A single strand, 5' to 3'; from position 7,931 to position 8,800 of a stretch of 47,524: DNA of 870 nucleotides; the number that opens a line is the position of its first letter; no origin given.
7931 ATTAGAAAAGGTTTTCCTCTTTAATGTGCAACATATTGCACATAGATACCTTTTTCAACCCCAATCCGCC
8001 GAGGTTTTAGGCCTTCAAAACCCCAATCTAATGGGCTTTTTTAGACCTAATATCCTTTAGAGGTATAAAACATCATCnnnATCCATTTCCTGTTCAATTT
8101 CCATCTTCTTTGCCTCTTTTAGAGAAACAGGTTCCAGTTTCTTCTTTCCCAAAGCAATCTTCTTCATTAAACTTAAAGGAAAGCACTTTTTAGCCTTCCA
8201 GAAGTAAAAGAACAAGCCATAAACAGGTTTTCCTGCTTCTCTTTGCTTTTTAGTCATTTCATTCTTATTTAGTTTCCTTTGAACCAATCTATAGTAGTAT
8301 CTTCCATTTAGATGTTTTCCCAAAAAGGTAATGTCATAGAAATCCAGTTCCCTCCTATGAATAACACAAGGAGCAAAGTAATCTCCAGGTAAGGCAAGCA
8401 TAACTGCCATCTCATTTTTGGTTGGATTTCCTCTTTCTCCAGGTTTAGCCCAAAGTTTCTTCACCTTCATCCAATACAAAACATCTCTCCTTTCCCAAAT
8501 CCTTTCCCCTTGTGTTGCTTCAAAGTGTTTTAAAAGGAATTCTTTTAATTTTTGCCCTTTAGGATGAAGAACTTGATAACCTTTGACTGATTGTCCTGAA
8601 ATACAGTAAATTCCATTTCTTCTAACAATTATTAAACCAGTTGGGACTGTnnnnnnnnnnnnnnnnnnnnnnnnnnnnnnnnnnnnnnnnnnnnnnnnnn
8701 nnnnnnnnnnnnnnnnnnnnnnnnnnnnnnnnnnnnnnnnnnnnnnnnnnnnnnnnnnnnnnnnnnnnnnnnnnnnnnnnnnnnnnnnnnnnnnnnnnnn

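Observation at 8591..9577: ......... intein with atypical splice-junction residues (C-terminal Gln, NPSH block B)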

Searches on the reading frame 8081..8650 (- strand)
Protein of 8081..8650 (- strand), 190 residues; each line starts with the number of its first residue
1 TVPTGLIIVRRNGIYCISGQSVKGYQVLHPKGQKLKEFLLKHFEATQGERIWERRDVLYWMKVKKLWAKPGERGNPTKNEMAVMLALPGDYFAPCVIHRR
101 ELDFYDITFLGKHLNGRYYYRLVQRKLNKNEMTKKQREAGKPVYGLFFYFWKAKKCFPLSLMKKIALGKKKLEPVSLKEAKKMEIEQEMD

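Call 6: search_protein_families(library=pfam, proteins=[window:8081-8590:-], max_evalue=10)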
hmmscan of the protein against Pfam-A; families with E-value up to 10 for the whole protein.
window:8081-8590:- (170 aa): 1 family
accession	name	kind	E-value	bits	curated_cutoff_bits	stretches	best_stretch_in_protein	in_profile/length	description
PF10403.14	BHD_1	-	0.0097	16.2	27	1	4-37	25-55/55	Rad4 beta-hairpin domain 1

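Call 7: search_protein_families(library=phrogs, proteins=[window:8081-8590:-], max_evalue=1)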
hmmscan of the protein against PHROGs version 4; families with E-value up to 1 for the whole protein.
window:8081-8590:- (170 aa): 1 family
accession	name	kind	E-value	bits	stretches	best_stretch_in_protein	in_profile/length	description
phrog_13900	-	head and packaging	0.25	12.7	1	91-129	84-122/132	minor head protein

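Call 13: find_homologous_proteins(query=P0001)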
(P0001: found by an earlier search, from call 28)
Query P0001 (627 aa): 191 proteins with E <= 0.001 among 8000 candidates; the best 120 are listed.
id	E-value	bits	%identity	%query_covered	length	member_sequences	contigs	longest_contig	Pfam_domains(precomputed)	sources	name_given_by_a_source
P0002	0.0e+0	1440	100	100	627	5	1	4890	-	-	-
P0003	8.2e-203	693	47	83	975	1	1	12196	PF14528.12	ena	-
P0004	1.1e-133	465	37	91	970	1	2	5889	PF14528.12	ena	-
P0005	6.3e-96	340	36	97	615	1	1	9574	PF14528.12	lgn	-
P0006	2.8e-95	338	38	96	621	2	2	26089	PF14528.12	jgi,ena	-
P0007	6.6e-89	317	36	96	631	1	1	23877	PF14528.12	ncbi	-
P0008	3.1e-53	199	39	53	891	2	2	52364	PF14528.12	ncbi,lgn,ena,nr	ncbi:MAG TPA: LAGLIDADG family homing endonuclease [Ktedonobacteraceae bacterium]|nr:LAGLIDADG famil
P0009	2.9e-50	190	39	56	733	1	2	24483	PF17289.9,PF03237.22,PF14528.12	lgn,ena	-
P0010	6.8e-48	182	35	55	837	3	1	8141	PF14528.12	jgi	-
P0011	3.1e-46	176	37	59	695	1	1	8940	PF17289.9,PF17288.9,PF03237.22,PF14528.12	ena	-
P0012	1.6e-42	164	38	53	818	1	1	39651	PF14528.12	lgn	-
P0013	6.3e-42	162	36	53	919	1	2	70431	PF14528.12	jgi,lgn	-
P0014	2.0e-40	157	35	53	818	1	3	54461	-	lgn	-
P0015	3.3e-40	156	33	58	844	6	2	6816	PF14528.12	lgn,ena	-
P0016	9.6e-40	155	31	53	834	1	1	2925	PF14528.12,PF14890.12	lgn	-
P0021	1.0e-34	138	35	53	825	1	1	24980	PF14528.12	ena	-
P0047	9.6e-28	115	30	52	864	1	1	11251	PF14528.12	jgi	jgi:hypothetical protein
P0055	4.8e-26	109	33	52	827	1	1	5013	PF14528.12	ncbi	-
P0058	7.6e-26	109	30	60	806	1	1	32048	PF14528.12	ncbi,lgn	-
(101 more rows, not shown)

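Call 25: search_protein_representatives(protein=window:8081-8590:-)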
Query: 170 residues. Proteins with E-value up to 0.001 (for the whole library): 25; up to 1e-10: 17; up to 1e-30: 8. The best 25 are listed.
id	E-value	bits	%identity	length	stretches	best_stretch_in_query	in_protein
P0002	2.0e-108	376.4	98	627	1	1-170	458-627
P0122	4.5e-108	375.3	98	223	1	1-170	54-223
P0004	1.7e-39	152.1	52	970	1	2-168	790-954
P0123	1.0e-38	149.5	54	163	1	2-137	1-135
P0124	7.0e-38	146.8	50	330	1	2-163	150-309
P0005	3.6e-36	141.2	49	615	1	2-161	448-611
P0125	2.5e-33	131.9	47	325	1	2-167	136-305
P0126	7.0e-33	130.5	49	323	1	2-161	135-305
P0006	5.5e-25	104.8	48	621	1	2-166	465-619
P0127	5.6e-25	104.8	48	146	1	19-162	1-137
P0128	5.6e-20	88.5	43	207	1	32-158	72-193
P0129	3.1e-18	82.8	42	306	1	2-155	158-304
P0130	5.4e-16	75.5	43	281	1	2-160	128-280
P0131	1.7e-15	73.9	36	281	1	9-159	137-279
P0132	3.6e-14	69.6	41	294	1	2-164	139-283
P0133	2.8e-11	60.2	45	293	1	33-154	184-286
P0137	8.7e-08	48.8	48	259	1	37-106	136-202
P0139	3.4e-06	43.6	41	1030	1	39-146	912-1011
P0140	7.2e-06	42.6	36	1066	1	39-148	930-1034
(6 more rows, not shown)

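Call 28: list_cluster_members(proteins=[P0002, P0122])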
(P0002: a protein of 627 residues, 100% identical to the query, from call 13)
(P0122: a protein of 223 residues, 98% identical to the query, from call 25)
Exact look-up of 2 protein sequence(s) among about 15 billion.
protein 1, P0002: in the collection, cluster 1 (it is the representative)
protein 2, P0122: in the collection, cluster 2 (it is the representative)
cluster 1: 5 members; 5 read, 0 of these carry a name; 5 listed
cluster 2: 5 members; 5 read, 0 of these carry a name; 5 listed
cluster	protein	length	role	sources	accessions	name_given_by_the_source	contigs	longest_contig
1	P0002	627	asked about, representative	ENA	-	-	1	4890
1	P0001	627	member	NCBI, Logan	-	-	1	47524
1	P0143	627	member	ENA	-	-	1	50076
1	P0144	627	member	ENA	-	-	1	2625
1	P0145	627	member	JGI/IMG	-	-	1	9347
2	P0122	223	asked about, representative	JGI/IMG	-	-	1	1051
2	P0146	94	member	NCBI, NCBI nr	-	-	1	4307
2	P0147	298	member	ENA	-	-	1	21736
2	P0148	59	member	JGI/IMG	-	-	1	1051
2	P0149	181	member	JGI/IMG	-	-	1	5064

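Call 30: find_homologous_proteins(query=window:8081-8650:-, max_evalue=0.001)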
Query window:8081-8650:- (190 aa): 3 proteins with E <= 0.001 among 39 candidates.
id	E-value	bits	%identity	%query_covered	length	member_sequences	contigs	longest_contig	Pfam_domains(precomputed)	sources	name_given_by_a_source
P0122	1.1e-107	376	98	89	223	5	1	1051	-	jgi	-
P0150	2.0e-36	144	47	84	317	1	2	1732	-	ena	-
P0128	4.7e-27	113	41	93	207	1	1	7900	-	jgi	jgi:hypothetical protein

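Call 33: search_protein_families(library=pfam, proteins=[P0139, P0140, P0147, P0150, P0126, P0133, P0137], max_evalue=0.1)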
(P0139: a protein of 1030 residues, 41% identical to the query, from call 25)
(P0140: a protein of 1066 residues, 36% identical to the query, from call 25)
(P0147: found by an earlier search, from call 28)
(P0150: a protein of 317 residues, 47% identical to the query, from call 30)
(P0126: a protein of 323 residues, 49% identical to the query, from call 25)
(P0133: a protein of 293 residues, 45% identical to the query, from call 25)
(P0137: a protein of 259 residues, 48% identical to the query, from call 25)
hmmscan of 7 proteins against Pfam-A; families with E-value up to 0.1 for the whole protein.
P0139 (1030 aa): 2 families
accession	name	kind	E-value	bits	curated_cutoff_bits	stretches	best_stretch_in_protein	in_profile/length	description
PF01068.26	DNA_ligase_A_M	-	1.1e-21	77.9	26.2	1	481-661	13-204/204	ATP dependent DNA ligase domain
PF13298.12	LigD_N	-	0.00076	20.1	31.1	1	866-969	5-104/107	DNA Ligase D 3'-phosphoesterase domain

P0140 (1066 aa): 2 families
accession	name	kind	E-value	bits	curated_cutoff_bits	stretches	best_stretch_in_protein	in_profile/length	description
PF01068.26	DNA_ligase_A_M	-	1.4e-19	71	26.2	1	490-671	14-204/204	ATP dependent DNA ligase domain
PF13298.12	LigD_N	-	9e-05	23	31.1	1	884-988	5-105/107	DNA Ligase D 3'-phosphoesterase domain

P0147 (298 aa): 3 families
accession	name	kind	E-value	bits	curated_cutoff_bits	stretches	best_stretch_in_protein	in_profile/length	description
PF10403.14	BHD_1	-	0.0052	17.1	27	1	130-165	23-55/55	Rad4 beta-hairpin domain 1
PF18656.6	DUF5633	-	0.071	13.4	23.6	0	223-230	33-40/41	Family of unknown function (DUF5633)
PF08285.16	DPM3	-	0.072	13.8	25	0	62-85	59-82/90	Dolichol-phosphate mannosyltransferase subunit 3 (DPM3)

P0150 (317 aa): 0 families

P0126 (323 aa): 0 families

P0133 (293 aa): 0 families

P0137 (259 aa): 1 family
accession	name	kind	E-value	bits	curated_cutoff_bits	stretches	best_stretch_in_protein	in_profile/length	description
PF08463.15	EcoEI_R_C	-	0.092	13.3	24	0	13-65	50-102/163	EcoEI R protein C-terminal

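Call 34: search_solved_structures(query=A1, max_evalue=10, show_alignments=3)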
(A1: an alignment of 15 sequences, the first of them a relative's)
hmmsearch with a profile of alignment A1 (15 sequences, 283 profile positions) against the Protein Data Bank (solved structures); distinct sequences matched with E-value up to 10: 0.

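Call 35: search_protein_families(library=pfam, alignment_id=A1, max_evalue=1)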
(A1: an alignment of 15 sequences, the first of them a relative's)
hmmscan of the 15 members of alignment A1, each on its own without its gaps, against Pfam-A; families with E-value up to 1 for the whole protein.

A. member 1, P0147 (298 aa): 3 families
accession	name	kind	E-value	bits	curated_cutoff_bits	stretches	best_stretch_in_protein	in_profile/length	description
PF10403.14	BHD_1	-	0.0052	17.1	27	1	130-165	23-55/55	Rad4 beta-hairpin domain 1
PF18656.6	DUF5633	-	0.071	13.4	23.6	0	223-230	33-40/41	Family of unknown function (DUF5633)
PF08285.16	DPM3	-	0.072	13.8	25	1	62-85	59-82/90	Dolichol-phosphate mannosyltransferase subunit 3 (DPM3)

B. families by the number of members that match (of 15 scanned): 6 families
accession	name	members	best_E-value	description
PF10403.14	BHD_1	1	0.0052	Rad4 beta-hairpin domain 1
PF13298.12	LigD_N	1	0.042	DNA Ligase D 3'-phosphoesterase domain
PF18656.6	DUF5633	1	0.071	Family of unknown function (DUF5633)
PF08285.16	DPM3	1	0.072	Dolichol-phosphate mannosyltransferase subunit 3 (DPM3)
PF08463.15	EcoEI_R_C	1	0.092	EcoEI R protein C-terminal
PF21800.4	KH_KRR1_2nd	1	0.12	KRR1 small subunit processome component, second KH domain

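Call 36: find_related_loci(query=A1, collection=viral_contigs, flank=6000)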
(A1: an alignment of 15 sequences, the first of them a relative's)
Query A1 (298 aa) in viral_contigs; peptide patterns used: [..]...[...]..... (x = any residue, [..] = any of these).
16 stretches matched a pattern; 1 encode a relative of the query (tblastn E <= 1e-3); 1 distinct loci.
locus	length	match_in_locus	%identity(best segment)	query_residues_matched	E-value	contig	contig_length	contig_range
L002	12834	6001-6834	43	4-287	2e-65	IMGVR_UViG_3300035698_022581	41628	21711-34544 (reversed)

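Call 40: find_related_loci(query=A2, collection=metagenome_contigs, flank=6000)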
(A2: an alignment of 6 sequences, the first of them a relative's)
Query A2 (298 aa) in metagenome_contigs; peptide patterns used: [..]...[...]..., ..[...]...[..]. (x = any residue, [..] = any of these).
119 stretches matched a pattern; 26 encode a relative of the query (tblastn E <= 1e-3); 25 distinct loci.
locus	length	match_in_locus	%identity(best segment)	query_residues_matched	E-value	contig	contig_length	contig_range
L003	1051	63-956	95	1-298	0e+0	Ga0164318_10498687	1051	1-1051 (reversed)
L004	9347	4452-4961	94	129-298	2e-105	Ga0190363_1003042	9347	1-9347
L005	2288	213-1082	47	10-289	3e-79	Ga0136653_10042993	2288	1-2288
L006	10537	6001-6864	46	12-283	3e-73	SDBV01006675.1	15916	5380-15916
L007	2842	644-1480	48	12-283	4e-72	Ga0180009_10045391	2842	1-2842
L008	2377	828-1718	43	6-293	8e-72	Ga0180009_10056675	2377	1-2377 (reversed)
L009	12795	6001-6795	48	22-278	2e-69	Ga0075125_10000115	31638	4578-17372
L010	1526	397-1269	46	5-290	1e-72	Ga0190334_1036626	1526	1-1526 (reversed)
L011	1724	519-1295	48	14-262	9e-72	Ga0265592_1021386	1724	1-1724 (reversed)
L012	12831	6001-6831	46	12-278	1e-66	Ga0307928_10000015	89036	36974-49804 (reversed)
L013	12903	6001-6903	43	8-291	1e-65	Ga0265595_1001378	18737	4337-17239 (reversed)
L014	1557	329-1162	43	4-287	3e-67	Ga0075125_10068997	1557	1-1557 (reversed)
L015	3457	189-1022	43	4-287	2e-64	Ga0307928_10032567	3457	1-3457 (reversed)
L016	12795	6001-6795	45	12-286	2e-66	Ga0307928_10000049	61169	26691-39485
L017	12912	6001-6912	43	4-295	2e-71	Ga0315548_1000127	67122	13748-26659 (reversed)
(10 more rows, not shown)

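Call 46: find_encoding_contigs(protein=P0006, flank=8000, max_places=2)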
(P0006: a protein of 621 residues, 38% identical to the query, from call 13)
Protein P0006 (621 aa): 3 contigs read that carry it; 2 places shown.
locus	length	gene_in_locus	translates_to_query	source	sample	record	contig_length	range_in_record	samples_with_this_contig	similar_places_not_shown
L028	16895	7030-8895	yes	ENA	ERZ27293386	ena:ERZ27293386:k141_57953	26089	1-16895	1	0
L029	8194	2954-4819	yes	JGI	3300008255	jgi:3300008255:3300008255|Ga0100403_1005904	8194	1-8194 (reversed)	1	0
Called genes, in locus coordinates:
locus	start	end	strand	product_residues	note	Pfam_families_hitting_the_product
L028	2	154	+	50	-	?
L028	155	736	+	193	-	-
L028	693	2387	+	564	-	PF05876:GpA_ATPase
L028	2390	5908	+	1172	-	PF01068:DNA_ligase_A_M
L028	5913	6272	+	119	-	-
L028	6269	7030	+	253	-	PF00753:Lactamase_B (weak), PF12706:Lactamase_B_2, PF23023:Anti-Pycsar_Apyc1 (weak)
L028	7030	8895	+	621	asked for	PF14528:LAGLIDADG_3 (weak)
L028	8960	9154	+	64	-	-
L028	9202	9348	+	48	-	-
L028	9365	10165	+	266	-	-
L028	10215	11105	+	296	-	-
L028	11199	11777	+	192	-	PF13392:HNH_3 (weak)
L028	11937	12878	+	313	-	-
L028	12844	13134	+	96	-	-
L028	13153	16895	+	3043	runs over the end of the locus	-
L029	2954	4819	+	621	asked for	PF14528:LAGLIDADG_3 (weak)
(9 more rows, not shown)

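Call 53: search_protein_families(library=phrogs, proteins=[P0012, P0013, P0047, P0055, P0058, P0021], max_evalue=0.00001)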
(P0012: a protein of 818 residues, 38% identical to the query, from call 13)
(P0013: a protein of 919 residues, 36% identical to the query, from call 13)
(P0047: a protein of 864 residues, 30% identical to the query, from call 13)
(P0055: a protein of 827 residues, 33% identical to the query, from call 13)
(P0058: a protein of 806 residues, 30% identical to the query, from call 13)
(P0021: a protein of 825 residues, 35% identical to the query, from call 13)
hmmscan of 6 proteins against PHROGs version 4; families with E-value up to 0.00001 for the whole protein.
P0012 (818 aa): 2 families
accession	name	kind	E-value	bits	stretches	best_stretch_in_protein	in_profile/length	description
phrog_2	-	head and packaging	8.3e-11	42.3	1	395-676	307-525/807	terminase large subunit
phrog_85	-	DNA, RNA and nucleotide metabolism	9.5e-11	41.9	1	73-206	86-218/866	thymidylate synthase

P0013 (919 aa): 2 families
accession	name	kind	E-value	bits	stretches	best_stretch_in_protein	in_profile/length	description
phrog_2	-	head and packaging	1.8e-12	47.8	1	401-676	314-510/807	terminase large subunit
phrog_85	-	DNA, RNA and nucleotide metabolism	2.6e-11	43.8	1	63-190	86-213/866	thymidylate synthase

P0047 (864 aa): 1 family
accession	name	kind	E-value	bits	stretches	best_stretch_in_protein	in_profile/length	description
phrog_85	-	DNA, RNA and nucleotide metabolism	1.6e-13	51.1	1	105-303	87-279/866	thymidylate synthase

P0055 (827 aa): 2 families
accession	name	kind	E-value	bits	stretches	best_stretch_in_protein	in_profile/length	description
phrog_2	-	head and packaging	9.3e-14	52.1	1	421-798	314-590/807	terminase large subunit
phrog_85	-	DNA, RNA and nucleotide metabolism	6.2e-11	42.5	1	67-268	81-278/866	thymidylate synthase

P0058 (806 aa): 2 families
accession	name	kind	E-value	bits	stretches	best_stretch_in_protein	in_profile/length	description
phrog_2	-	head and packaging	9.1e-17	62.1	1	1-784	126-599/807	terminase large subunit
phrog_85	-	DNA, RNA and nucleotide metabolism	1.3e-09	38.2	1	72-209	86-221/866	thymidylate synthase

P0021 (825 aa): 2 families
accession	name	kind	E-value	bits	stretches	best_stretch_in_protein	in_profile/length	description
phrog_85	-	DNA, RNA and nucleotide metabolism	1.1e-12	48.3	1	59-207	73-218/866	thymidylate synthase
phrog_12229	-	DNA, RNA and nucleotide metabolism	1.1e-08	35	0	71-159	145-237/577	ribonucleotide reductase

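Call 54: predict_structure(alignment_id=A3)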
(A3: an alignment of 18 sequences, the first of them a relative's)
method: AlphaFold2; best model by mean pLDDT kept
length: 299 residues; sequences in the alignment: 18
mean_pLDDT: 80.5   pTM: 0.77
mean pLDDT of the five models: 80.5, 80.5, 77.1, 75.2, 75.2
residues with pLDDT >= 90: 146; 70-90: 74; 50-70: 43; < 50: 36
segments of 3 or more residues with pLDDT < 50: 1-4, 140-170
pLDDT, mean of each block of 10 residues (from residue 1): 54 61 61 70 78 96 93 97 96 96 91 83 95 75 39 41 33 80 85 89 97 86 97 89 88 89 88 95 96 78
secondary structure, 60 per line:
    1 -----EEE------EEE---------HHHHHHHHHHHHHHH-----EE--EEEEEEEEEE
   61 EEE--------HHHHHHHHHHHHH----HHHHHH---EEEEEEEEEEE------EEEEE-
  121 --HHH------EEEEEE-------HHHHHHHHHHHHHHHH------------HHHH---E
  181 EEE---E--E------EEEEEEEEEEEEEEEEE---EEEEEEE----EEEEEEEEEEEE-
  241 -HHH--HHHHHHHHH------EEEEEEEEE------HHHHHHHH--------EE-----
elements in order: E6-8 E15-17 H27-41 E51-63 H72-84 H89-94 E98-108 E115-119 E132-137 H145-160 H173-176 E180-183 E197-213 E217-223 E228-239 H247-255 E262-270 H277-284

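Call 56: fold_search(model_id=the predicted structure, library=pdb)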
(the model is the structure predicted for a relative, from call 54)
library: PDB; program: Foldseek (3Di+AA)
matches with E <= 10: 170; with E <= 0.001: 0
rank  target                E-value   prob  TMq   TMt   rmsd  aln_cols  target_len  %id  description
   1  3p43                  1.6e-02  1.00  0.29  0.63   7.1       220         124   10  Structure and Activities of Archaeal Members of the LigD 3' Phosphoesterase DNA Repair Enzyme Superfamily (released 2011-01-19)
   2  3n9b_B                2.5e-02  0.97  0.27  0.49  10.1       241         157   11  Crystal Structure of the P. aeruginosa LigD phosphoesterase domain (released 2010-08-11)
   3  7uws_S                2.0e-01  0.12  0.13  0.19  16.4       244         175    8  Atomic model of the partial VSV nucleocapsid (released 2022-09-28)
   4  3g3r_B                2.2e-01  0.08  0.17  0.17  21.9       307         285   11  Crystal structure of a eukaryotic polyphosphate polymerase in complex with AppNHp-Mn2+ (released 2009-05-05)
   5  7uws_K                4.0e-01  0.10  0.14  0.21  14.7       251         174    7  Atomic model of the partial VSV nucleocapsid (released 2022-09-28)
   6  3p4h                  4.4e-01  0.57  0.22  0.50   8.1       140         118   12  Structures of archaeal members of the LigD 3'-phosphoesterase DNA repair enzyme superfamily (released 2011-01-19)
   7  7ada_A                5.8e-01  0.05  0.11  0.08  17.5       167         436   12  Crystal structure of helicase Pif1 from Thermus oshimai mutant Q164C-E409C (released 2021-04-07)
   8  6le0_C                6.1e-01  0.06  0.14  0.18  16.3       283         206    6  A nonspecific heme-binding cyclase catalyzes [4 + 2] cycloaddition during neoabyssomicin biosynthesis (released 2020-11-25)
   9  6xzt_A                6.1e-01  0.05  0.11  0.08  15.5       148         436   11  Crystal structure of helicase Pif1 from Thermus oshimai mutant G110C-E410C (released 2021-02-17)
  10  6ymn_DDD              7.2e-01  0.05  0.14  0.19  17.8       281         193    5  Crystal structure of the Diels Alderase AbmU from Streptomyces koyangensis (released 2021-04-21)
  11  5iiq                  7.2e-01  0.04  0.16  0.12  21.4       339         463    8  Structure of the SPX-TTM domain fragment of the yeast inorganic polyphophate polymerase Vtc4 (form B). (released 2016-04-27)
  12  2x34_A                7.6e-01  0.03  0.10  0.15  18.2       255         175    8  Structure of a polyisoprenoid binding domain from Saccharophagus degradans implicated in plant cell wall breakdown (released 2010-03-23)
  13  2ge4_MODEL_1_A        8.0e-01  0.02  0.12  0.16  15.2       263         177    7  High-resolution solution structure of outer membrane protein A transmembrane domain (released 2006-04-11)
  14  2xq1_J                8.4e-01  0.03  0.14  0.10  26.8       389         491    7  Crystal structure of peroxisomal catalase from the yeast Hansenula polymorpha (released 2011-06-22)
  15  2ivf_C                8.9e-01  0.03  0.10  0.13  16.8       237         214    6  Ethylbenzene dehydrogenase from Aromatoleum aromaticum (released 2006-09-14)
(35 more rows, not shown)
